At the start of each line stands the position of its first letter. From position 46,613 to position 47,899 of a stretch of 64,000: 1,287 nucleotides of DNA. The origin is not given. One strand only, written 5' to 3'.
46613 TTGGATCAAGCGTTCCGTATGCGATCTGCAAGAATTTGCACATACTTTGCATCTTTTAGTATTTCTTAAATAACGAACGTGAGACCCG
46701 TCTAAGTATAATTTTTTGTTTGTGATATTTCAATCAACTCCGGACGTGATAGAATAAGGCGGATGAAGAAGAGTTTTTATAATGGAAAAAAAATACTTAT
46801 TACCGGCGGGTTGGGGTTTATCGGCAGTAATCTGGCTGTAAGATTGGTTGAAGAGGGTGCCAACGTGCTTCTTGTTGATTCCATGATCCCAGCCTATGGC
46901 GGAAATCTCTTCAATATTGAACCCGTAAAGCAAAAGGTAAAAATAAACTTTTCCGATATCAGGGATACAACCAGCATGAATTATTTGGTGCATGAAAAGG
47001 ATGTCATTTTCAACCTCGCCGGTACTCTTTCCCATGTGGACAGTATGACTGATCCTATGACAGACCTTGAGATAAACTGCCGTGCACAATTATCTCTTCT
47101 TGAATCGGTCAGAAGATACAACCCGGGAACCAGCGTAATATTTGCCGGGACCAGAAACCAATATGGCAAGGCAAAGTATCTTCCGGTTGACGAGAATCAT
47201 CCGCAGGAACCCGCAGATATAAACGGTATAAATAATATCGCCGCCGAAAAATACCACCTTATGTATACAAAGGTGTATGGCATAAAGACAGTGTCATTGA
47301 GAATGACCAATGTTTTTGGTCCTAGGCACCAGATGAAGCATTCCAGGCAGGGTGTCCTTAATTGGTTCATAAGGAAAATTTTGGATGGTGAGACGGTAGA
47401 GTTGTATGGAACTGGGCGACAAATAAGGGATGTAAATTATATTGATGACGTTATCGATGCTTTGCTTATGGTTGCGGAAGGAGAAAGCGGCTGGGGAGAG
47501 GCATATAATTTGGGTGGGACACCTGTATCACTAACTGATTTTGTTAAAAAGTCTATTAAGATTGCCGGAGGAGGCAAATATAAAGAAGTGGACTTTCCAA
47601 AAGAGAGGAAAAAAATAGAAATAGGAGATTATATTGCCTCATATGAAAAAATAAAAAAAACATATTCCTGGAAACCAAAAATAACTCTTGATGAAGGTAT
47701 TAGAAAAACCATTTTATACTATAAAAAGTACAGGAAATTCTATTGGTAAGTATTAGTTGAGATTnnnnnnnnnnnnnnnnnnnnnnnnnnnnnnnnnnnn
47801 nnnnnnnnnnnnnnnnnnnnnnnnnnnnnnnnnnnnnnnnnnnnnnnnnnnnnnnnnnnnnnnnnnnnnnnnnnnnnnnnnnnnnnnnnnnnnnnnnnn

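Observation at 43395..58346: Arn-like module: aminotransferase, SDR dehydratase/epimerase, GT2 lipid-phosphate transferase, 4-TM flippase-like protein, GNAT and methyltransferase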

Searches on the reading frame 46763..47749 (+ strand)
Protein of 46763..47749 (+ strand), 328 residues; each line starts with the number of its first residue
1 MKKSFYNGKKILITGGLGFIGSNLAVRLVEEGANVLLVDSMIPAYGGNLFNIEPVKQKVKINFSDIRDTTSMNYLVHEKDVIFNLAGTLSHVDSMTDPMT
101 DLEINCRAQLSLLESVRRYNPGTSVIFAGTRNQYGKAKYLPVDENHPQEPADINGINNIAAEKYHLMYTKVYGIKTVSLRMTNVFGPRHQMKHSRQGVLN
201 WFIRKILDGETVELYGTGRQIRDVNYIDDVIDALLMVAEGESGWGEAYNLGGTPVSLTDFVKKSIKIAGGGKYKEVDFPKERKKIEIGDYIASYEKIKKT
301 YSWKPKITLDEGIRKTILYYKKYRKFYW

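Call 4: search_protein_families(library=pfam, proteins=[window:46763-47749:+], max_evalue=0.01)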
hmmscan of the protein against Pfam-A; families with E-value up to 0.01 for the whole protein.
window:46763-47749:+ (328 aa): 7 families
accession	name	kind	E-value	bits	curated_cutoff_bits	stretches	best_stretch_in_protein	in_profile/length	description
PF01370.27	Epimerase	-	4.3e-45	154.4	20.9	1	11-251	1-240/240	NAD dependent epimerase/dehydratase family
PF16363.11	GDP_Man_Dehyd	-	4.9e-41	141.7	27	1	12-316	1-332/332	GDP-mannose 4,6 dehydratase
PF01073.25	3Beta_HSD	-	3.3e-07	30.1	22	1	12-233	1-224/280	3-beta hydroxysteroid dehydrogenase/isomerase family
PF02719.21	Polysacc_synt_2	-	4.8e-05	23.1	20.2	1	11-214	1-194/293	Polysaccharide biosynthesis protein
PF04321.23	RmlD_sub_bind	-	0.0001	21.9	27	1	10-187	2-154/287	RmlD substrate binding domain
PF00106.31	adh_short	-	0.00023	21.1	26.6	1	9-79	1-71/195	short chain dehydrogenase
PF08659.16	KR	-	0.0023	18.3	22.6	1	11-77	3-73/180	KR domain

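Call 6: search_protein_families(library=ncbifam, proteins=[window:46763-47749:+], max_evalue=0.001)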
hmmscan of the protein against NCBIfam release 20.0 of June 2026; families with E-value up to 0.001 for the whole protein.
window:46763-47749:+ (328 aa): 36 families (the best 25 are shown)
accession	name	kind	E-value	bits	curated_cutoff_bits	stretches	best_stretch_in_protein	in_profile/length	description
TIGR01181.1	dTDP_gluc_dehyt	equivalog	2.3e-42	145.2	365.1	1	10-326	1-317/321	dTDP-glucose 4,6-dehydratase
TIGR04180.1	EDH_00030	hypoth_equivalog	2.5e-36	125.3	475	1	11-307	1-296/297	NAD-dependent 4,6-dehydratase LegB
TIGR01179.1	galE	equivalog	6.6e-30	104.1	262.3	1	10-323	1-328/332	UDP-glucose 4-epimerase GalE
TIGR02197.1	heptose_epim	equivalog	1.6e-27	96.5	274.6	1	11-320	1-313/316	ADP-glyceromanno-heptose 6-epimerase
NF007582.0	PRK10217.1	equivalog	2.1e-27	96.2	698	1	9-322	2-333/355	dTDP-glucose 4,6-dehydratase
NF007490.0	PRK10084.1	subfamily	1.1e-26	93.7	649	2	157-324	170-338/361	dTDP-glucose 4,6-dehydratase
NF011728.1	PRK15181.1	equivalog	4.4e-21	75.3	760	1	7-321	14-338/348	Vi polysaccharide biosynthesis UDP-N-acetylglucosaminuronic acid C-4 epimerase TviC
TIGR02622.1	CDP_4_6_dhtase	equivalog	1.2e-19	70.7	278.45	1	5-323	1-334/352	CDP-glucose 4,6-dehydratase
NF008872.0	PRK11908.1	equivalog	3.1e-18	66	294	1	9-322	2-337/349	bifunctional UDP-4-keto-pentose/UDP-xylose synthase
NF007956.0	PRK10675.1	subfamily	3.7e-16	59.2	394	1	10-321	2-330/338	UDP-glucose 4-epimerase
NF043036.1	ErythonDh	equivalog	4.6e-16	58.9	325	1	10-285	2-283/321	D-erythronate dehydrogenase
NF047922.1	GDPFucSynFcl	equivalog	3.1e-13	49.9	500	1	126-320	101-301/308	GDP-L-fucose synthase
NF008360.0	PRK11150.1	equivalog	1.2e-12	47.7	452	1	11-315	2-301/310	ADP-glyceromanno-heptose 6-epimerase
NF041015.1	UDPsulfquin_syn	equivalog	2.1e-11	43.4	575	0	166-246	207-286/384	UDP-sulfoquinovose synthase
TIGR01472.1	gmd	equivalog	4.3e-10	39.3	415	1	11-274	3-275/342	GDP-mannose 4,6-dehydratase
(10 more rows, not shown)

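Call 12: search_solved_structures(query=window:46763-47749:+, max_evalue=1e-10, show_alignments=1)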
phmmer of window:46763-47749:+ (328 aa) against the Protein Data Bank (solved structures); distinct sequences matched with E-value up to 1e-10: 77 (the best 60 are shown).
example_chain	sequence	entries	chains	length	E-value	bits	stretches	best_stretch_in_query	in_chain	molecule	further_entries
4zrm_A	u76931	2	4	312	5.1e-40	140.8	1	10-322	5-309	UDP-glucose 4-epimerase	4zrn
9rl0_E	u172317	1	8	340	2.5e-39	138.5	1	10-322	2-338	CDP-tyvelose 2-epimerase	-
2hun_A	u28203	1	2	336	1e-32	116.8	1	8-327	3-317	336aa long hypothetical dTDP-glucose 4,6-dehydratase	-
1orr_A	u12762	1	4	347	2e-32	115.8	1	10-316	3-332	CDP-tyvelose-2-epimerase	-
7ys8_A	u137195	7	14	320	2.7e-32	115.4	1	11-322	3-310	UDP-glucose 4-epimerase | UDP-glucose 4-epimerase along with EC 5.1.3.2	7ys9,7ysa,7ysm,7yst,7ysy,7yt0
6bi4_A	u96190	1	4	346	1.1e-30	110.1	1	7-326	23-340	dTDP-glucose 4,6-dehydratase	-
6bwl_A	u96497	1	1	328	1e-29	106.9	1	10-321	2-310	Pal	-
4lk3_A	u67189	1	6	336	2.4e-27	99.1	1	8-324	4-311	UDP-glucuronic acid decarboxylase 1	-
6dnt_A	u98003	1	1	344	3.3e-27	98.7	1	8-242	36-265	NAD-dependent epimerase/dehydratase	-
2b69_A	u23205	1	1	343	3.8e-27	98.5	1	8-324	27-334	UDP-glucuronate decarboxylase 1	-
4m55_A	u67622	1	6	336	3.9e-27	98.5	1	8-324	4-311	UDP-glucuronic acid decarboxylase 1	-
4gll_A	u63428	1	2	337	3.9e-27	98.4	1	8-324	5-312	UDP-glucuronic acid decarboxylase 1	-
8rdg_A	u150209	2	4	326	5.5e-27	98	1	10-317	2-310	SDR family NAD(P)-dependent oxidoreductase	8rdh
8rdi_A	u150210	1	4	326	6.9e-27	97.6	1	10-317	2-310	SDR family NAD(P)-dependent oxidoreductase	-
6wjb_A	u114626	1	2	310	1.3e-26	96.7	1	8-269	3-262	NAD-dependent epimerase/dehydratase family protein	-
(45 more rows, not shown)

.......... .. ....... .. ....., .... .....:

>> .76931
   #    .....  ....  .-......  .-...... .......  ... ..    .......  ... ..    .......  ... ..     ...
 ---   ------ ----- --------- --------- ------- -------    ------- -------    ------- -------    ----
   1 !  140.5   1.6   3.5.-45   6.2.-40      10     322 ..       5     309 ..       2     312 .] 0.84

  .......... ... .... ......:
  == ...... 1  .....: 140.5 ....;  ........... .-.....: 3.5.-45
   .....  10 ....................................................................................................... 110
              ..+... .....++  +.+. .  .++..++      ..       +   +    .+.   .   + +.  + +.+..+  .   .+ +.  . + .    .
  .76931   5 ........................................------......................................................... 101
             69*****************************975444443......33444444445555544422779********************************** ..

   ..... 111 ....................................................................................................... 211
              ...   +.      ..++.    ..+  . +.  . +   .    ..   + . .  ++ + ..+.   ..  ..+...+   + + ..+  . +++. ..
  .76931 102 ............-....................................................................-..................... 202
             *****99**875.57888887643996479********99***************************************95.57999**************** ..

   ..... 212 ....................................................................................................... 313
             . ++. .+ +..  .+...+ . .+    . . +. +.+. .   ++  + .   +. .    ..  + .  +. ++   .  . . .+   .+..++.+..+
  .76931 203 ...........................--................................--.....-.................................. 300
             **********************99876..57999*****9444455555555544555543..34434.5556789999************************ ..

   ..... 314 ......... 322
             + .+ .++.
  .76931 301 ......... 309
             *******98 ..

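Call 18: find_homologous_proteins(query=window:46763-47749:+, max_evalue=1e-20)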
Query window:46763-47749:+ (328 aa): 8000 proteins with E <= 1e-20 among 8000 candidates; the best 120 are listed.
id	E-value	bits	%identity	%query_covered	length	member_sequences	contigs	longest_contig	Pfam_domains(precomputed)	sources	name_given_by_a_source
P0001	7.3e-219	743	100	100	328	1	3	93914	PF16363.12,PF01073.26,PF01370.28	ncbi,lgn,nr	ncbi:NAD-dependent epimerase/dehydratase family protein [Patescibacteria group bacterium]|nr:NAD-dep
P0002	5.2e-182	622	81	100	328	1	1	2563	PF16363.12,PF01073.26,PF01370.28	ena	-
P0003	4.0e-173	593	78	99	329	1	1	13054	PF16363.12,PF01073.26,PF01370.28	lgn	-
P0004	2.4e-170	584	76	96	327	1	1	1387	PF16363.12,PF01073.26,PF01370.28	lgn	-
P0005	1.6e-169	581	77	98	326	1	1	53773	PF16363.12,PF02719.22,PF01073.26,PF01370.28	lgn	-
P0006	3.0e-169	580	77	95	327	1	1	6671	PF16363.12,PF02719.22,PF01073.26,PF00106.32,PF01370.28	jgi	-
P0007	6.6e-168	576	75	96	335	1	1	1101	PF16363.12,PF01073.26,PF01370.28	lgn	-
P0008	7.0e-168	576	79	96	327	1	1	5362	PF16363.12,PF02719.22,PF01073.26,PF01370.28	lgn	-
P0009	1.1e-167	575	75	99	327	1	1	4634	PF16363.12,PF01073.26,PF01370.28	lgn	-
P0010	1.5e-167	575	75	96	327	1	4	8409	PF16363.12,PF01073.26,PF01370.28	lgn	-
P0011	6.5e-167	573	75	99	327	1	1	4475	PF16363.12,PF01073.26,PF01370.28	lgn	-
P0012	1.1e-166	572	76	96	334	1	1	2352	PF16363.12,PF01073.26,PF01370.28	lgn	-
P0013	2.5e-166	571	75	96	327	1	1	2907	PF16363.12,PF01073.26,PF01370.28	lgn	-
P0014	3.2e-166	570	76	99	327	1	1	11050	PF16363.12,PF01073.26,PF01370.28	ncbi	-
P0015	3.3e-166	570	77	96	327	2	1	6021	PF16363.12,PF02719.22,PF01073.26,PF01370.28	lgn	-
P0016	4.5e-166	570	74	97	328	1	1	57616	PF16363.12,PF02719.22,PF01073.26,PF01370.28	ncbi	-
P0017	2.4e-165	567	74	99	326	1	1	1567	PF16363.12,PF01073.26,PF01370.28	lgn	-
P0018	2.8e-165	567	75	99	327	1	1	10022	PF16363.12,PF01073.26,PF01370.28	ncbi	-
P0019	2.8e-165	567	74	99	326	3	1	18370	PF16363.12,PF01073.26,PF01370.28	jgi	-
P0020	5.7e-165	566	75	99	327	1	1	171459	PF16363.12,PF01073.26,PF01370.28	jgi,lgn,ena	-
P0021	6.8e-165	566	75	96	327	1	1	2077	PF16363.12,PF01073.26,PF01370.28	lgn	-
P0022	1.0e-164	565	76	95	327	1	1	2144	PF16363.12,PF02719.22,PF01073.26,PF00106.32,PF01370.28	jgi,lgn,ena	-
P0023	1.0e-164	565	76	95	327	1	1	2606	PF16363.12,PF02719.22,PF01073.26,PF00106.32,PF01370.28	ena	-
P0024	1.2e-164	565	73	100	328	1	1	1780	PF16363.12,PF01073.26,PF01370.28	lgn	-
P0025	1.4e-164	565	76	95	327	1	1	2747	PF16363.12,PF02719.22,PF01073.26,PF00106.32,PF01370.28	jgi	-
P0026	4.6e-164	563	74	99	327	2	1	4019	PF16363.12,PF01073.26,PF01370.28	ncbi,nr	ncbi:GDP-mannose 4,6-dehydratase [Candidatus Gottesmanbacteria bacterium]|nr:GDP-mannose 4,6-dehydra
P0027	2.7e-163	561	74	96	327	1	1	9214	PF16363.12,PF01073.26,PF01370.28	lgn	-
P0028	3.6e-163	560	73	99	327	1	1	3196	PF16363.12,PF01073.26,PF01370.28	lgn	-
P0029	4.8e-163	560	73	99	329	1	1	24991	PF16363.12,PF01073.26,PF01370.28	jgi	jgi:UDP-glucose 4-epimerase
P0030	8.6e-163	559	74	100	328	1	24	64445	PF16363.12,PF01073.26,PF01370.28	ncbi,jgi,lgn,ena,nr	ncbi:NAD-dependent epimerase [Candidatus Gottesmanbacteria bacterium RIFCSPLOWO2_01_FULL_40_10]|nr:M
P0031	1.4e-162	558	74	100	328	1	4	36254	PF16363.12,PF01073.26,PF01370.28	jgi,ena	-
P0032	1.7e-162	558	74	95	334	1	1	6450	PF16363.12,PF01073.26,PF01370.28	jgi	jgi:UDP-glucose 4-epimerase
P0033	1.7e-162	558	74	99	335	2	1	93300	PF16363.12,PF01073.26,PF01370.28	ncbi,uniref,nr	ncbi:NAD-dependent epimerase [Candidatus Gottesmanbacteria bacterium RIFCSPLOWO2_01_FULL_39_12b]|uni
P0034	4.0e-162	557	75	96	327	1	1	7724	PF16363.12,PF01073.26,PF01370.28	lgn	-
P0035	4.2e-162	557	73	99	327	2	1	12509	PF16363.12,PF01073.26,PF01370.28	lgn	-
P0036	6.4e-162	556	73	99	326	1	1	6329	PF16363.12,PF01073.26,PF01370.28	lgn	-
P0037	8.3e-162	556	74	96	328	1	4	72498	PF16363.12,PF01073.26,PF01370.28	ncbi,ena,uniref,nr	ncbi:NAD-dependent epimerase [Candidatus Gottesmanbacteria bacterium RIFCSPHIGHO2_02_FULL_39_14]|uni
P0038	1.3e-161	555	74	95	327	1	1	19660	PF16363.12,PF01073.26,PF01370.28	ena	-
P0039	1.6e-161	555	74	97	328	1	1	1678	PF16363.12,PF01073.26,PF01370.28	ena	-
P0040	1.7e-161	555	74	100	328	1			PF16363.12,PF01073.26,PF01370.28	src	-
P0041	2.2e-161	554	73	99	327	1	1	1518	PF16363.12,PF01073.26,PF01370.28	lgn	-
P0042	2.5e-161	554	73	99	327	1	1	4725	PF16363.12,PF01073.26,PF01370.28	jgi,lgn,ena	-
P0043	2.8e-161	554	73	100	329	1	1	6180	PF16363.12,PF01073.26,PF01370.28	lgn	-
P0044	4.2e-161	554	74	99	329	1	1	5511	PF16363.12,PF01073.26,PF01370.28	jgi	jgi:UDP-glucose 4-epimerase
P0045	5.2e-161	553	73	95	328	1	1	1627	PF16363.12,PF01073.26,PF01370.28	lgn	-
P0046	5.3e-161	553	74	95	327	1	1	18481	PF16363.12,PF01073.26,PF01370.28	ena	-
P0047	6.4e-161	553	74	98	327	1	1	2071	PF16363.12,PF02719.22,PF01073.26,PF01370.28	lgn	-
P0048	1.1e-160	552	71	96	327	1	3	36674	PF16363.12,PF01073.26,PF01370.28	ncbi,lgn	-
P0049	1.3e-160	552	74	96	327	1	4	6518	PF16363.12,PF02719.22,PF01073.26,PF01370.28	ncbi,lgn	-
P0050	1.3e-160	552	71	100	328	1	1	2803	PF16363.12,PF01073.26,PF01370.28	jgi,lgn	jgi:nucleoside-diphosphate-sugar epimerase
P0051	1.6e-160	552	72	99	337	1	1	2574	PF16363.12,PF01073.26,PF01370.28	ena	-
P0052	2.1e-160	551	72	96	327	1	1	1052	PF16363.12,PF01073.26,PF01370.28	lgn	-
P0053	2.1e-160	551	71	97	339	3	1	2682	PF16363.12,PF01073.26,PF01370.28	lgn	-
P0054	2.3e-160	551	73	99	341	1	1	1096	PF16363.12,PF01073.26,PF01370.28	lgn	-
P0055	2.7e-160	551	72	98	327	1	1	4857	PF16363.12,PF02719.22,PF01073.26,PF01370.28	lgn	-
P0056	2.7e-160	551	71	96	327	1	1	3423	PF16363.12,PF01073.26,PF01370.28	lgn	-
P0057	7.0e-160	550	73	99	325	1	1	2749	PF16363.12,PF01073.26,PF01370.28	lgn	-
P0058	7.5e-160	549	73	96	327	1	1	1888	PF16363.12,PF01073.26,PF01370.28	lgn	-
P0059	9.8e-160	549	73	99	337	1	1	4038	PF16363.12,PF01073.26,PF01370.28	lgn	-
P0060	1.2e-159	549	73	99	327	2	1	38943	PF16363.12,PF02719.22,PF01073.26,PF01370.28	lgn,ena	-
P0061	1.3e-159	549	74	97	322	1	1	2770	PF16363.12,PF02719.22,PF01073.26,PF01370.28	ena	-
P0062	1.3e-159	549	71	99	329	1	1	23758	PF16363.12,PF02719.22,PF01073.26,PF01370.28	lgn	-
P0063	1.5e-159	548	72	96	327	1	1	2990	PF16363.12,PF01073.26,PF01370.28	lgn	-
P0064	1.5e-159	548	73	99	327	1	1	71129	PF16363.12,PF01073.26,PF01370.28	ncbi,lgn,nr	ncbi:NAD-dependent epimerase/dehydratase family protein [Candidatus Gottesmanbacteria bacterium]|nr:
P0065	2.0e-159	548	72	99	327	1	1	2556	PF16363.12,PF02719.22,PF01073.26,PF01370.28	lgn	-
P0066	3.1e-159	547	73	100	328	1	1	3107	PF16363.12,PF01073.26,PF01370.28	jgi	-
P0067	3.5e-159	547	71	99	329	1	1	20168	PF16363.12,PF01073.26,PF01370.28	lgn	-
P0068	3.7e-159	547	72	99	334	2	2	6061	PF16363.12,PF01073.26,PF01370.28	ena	-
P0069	4.9e-159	547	71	96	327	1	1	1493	PF16363.12,PF01073.26,PF01370.28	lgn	-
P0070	6.2e-159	546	73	98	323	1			PF16363.12,PF01073.26,PF01370.28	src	-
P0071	7.5e-159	546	71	97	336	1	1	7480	PF16363.12,PF02719.22,PF01073.26,PF01370.28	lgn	-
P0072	8.9e-159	546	74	96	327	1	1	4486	PF16363.12,PF01073.26,PF01370.28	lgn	-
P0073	1.0e-158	546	74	93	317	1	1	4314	PF16363.12,PF02719.22,PF01073.26,PF01370.28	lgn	-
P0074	1.1e-158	546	70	100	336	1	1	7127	PF16363.12,PF01073.26,PF01370.28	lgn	-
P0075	1.3e-158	545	72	97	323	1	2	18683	PF16363.12,PF01073.26,PF01370.28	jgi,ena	jgi:UDP-glucose 4-epimerase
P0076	2.4e-158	544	73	99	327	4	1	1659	PF16363.12,PF01073.26,PF01370.28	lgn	-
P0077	3.1e-158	544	72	96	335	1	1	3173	PF16363.12,PF02719.22,PF01073.26,PF01370.28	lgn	-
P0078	3.1e-158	544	72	98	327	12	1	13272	PF16363.12,PF01073.26,PF01370.28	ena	-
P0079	3.3e-158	544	70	99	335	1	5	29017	PF16363.12,PF01073.26,PF01370.28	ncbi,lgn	-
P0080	9.0e-158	543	71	99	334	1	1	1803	PF16363.12,PF01073.26,PF01370.28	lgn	-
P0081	1.6e-157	542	72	99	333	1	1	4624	PF16363.12,PF01073.26,PF01370.28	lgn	-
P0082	1.6e-157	542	71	99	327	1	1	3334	PF16363.12,PF01073.26,PF01370.28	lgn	-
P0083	3.0e-157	541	70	95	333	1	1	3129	PF16363.12,PF02719.22,PF01073.26,PF01370.28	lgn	-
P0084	3.1e-157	541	71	100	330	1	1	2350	PF16363.12,PF01073.26,PF01370.28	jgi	jgi:UDP-glucose 4-epimerase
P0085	3.6e-157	541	70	99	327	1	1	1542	PF16363.12,PF01073.26,PF01370.28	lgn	-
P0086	5.5e-157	540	71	96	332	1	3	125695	PF16363.12,PF01073.26,PF01370.28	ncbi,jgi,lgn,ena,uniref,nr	ncbi:MAG: hypothetical protein UV73_C0005G0081 [Candidatus Gottesmanbacteria bacterium GW2011_GWA2_4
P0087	6.9e-157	540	71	95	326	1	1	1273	PF16363.12,PF01073.26,PF01370.28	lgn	-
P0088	7.0e-157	540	73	98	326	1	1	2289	PF16363.12,PF01073.26,PF01370.28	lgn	-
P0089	8.6e-157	539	72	99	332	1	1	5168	PF16363.12,PF01073.26,PF01370.28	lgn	-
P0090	1.0e-156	539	71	100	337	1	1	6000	PF16363.12,PF01073.26,PF01370.28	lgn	-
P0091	1.2e-156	539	75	95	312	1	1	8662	PF16363.12,PF01370.28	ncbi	ncbi:NAD-dependent epimerase, partial [Candidatus Gottesmanbacteria bacterium RIFCSPHIGHO2_02_FULL_4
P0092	1.2e-156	539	72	99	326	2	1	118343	PF16363.12,PF02719.22,PF01073.26,PF01370.28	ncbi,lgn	-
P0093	1.9e-156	538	70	96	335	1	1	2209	PF16363.12,PF01073.26,PF01370.28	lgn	-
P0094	2.0e-156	538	71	97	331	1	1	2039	PF16363.12,PF01073.26,PF01370.28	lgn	-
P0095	2.6e-156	538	69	100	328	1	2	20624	PF16363.12,PF01073.26,PF01370.28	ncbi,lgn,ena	-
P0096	2.8e-156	538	69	100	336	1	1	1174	PF16363.12,PF01073.26,PF01370.28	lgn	-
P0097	3.8e-156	537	71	96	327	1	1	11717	PF16363.12,PF02719.22,PF01073.26,PF01370.28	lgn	-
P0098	5.0e-156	537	71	99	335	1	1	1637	PF16363.12,PF01073.26,PF01370.28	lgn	-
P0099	7.1e-156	536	71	95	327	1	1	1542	PF16363.12,PF02719.22,PF01073.26,PF01370.28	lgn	-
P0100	9.5e-156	536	69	95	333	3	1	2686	PF16363.12,PF02719.22,PF01073.26,PF01370.28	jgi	-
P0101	1.3e-155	535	69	96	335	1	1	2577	PF16363.12,PF02719.22,PF01073.26,PF01370.28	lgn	-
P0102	1.8e-155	535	70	99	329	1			PF16363.12,PF01073.26,PF01370.28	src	-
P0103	2.0e-155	535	69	99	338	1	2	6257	PF16363.12,PF01073.26,PF01370.28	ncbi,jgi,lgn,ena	-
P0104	3.7e-155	534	71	99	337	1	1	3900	PF16363.12,PF02719.22,PF01073.26,PF01370.28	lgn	-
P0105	4.2e-155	534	70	95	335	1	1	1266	PF16363.12,PF01073.26,PF01370.28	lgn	-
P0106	4.9e-155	534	69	99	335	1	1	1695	PF16363.12,PF02719.22,PF01073.26,PF01370.28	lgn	-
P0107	1.2e-154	532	70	99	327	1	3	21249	PF16363.12,PF02719.22,PF01073.26,PF01370.28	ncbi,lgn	-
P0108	1.6e-154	532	71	96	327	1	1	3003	PF16363.12,PF01073.26,PF00106.32,PF01370.28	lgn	-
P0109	2.2e-154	531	70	96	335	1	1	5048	PF16363.12,PF01073.26,PF01370.28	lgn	-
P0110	3.2e-154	531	69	96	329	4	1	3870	PF16363.12,PF01073.26,PF01370.28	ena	-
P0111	4.1e-154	531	71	99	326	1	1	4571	PF16363.12,PF01073.26,PF01370.28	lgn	-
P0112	4.7e-154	530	70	99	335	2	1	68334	PF16363.12,PF02719.22,PF01073.26,PF01370.28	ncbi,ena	-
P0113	4.8e-154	530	70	95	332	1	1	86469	PF16363.12,PF01073.26,PF00106.32,PF01370.28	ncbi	-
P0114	6.2e-154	530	68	99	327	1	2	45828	PF16363.12,PF01073.26,PF00106.32,PF01370.28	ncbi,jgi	jgi:nucleoside-diphosphate-sugar epimerase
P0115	9.1e-154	529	68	100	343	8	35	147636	PF16363.12,PF01073.26,PF01370.28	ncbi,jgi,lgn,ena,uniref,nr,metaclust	ncbi:NAD-dependent epimerase [Candidatus Gottesmanbacteria bacterium RIFCSPLOWO2_02_FULL_42_29]|unir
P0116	9.9e-154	529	69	100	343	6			PF16363.12,PF01073.26,PF01370.28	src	-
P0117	4.0e-153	527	70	99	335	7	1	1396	PF16363.12,PF02719.22,PF01073.26,PF01370.28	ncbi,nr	ncbi:GDP-mannose 4,6-dehydratase [Candidatus Gottesmanbacteria bacterium]|nr:GDP-mannose 4,6-dehydra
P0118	4.8e-153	527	70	100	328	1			PF16363.12,PF01073.26,PF01370.28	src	-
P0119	5.2e-153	527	69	95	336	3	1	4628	PF16363.12,PF01073.26,PF01370.28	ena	-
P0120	5.8e-153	527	69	99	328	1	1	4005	PF16363.12,PF02719.22,PF01073.26,PF01370.28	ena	-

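Call 20: find_encoding_contigs(protein=P0001, flank=10000, max_places=3)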
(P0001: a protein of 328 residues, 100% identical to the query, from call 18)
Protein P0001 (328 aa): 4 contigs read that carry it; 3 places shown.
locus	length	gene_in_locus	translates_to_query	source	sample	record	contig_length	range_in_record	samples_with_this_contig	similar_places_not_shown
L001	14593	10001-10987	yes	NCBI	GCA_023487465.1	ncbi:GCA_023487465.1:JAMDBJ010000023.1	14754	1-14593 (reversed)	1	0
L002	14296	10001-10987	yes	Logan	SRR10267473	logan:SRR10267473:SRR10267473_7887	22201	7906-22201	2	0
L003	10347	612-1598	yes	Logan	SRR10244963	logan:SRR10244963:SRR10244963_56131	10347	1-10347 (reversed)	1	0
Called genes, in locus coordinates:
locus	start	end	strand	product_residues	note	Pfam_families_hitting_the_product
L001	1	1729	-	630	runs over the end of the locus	PF08305:NPCBM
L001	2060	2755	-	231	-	-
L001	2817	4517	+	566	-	-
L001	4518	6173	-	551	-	-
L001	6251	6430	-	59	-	-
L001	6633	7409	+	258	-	PF00535:Glycos_transf_2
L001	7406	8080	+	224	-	PF13489:Methyltransf_23, PF13649:Methyltransf_25 (faint), PF13847:Methyltransf_31 (weak), PF08241:Methyltransf_11 (weak)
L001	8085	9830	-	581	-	-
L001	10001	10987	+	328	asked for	PF01370:Epimerase, PF01073:3Beta_HSD (weak), PF16363:GDP_Man_Dehyd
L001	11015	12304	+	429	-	PF13231:PMT_2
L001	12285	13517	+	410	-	PF04922:DIE2_ALG10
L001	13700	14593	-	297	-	?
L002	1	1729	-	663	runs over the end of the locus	PF08305:NPCBM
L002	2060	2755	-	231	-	-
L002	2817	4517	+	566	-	-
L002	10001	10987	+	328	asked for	PF01370:Epimerase, PF01073:3Beta_HSD (weak), PF16363:GDP_Man_Dehyd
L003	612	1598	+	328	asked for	PF01370:Epimerase, PF01073:3Beta_HSD (weak), PF16363:GDP_Man_Dehyd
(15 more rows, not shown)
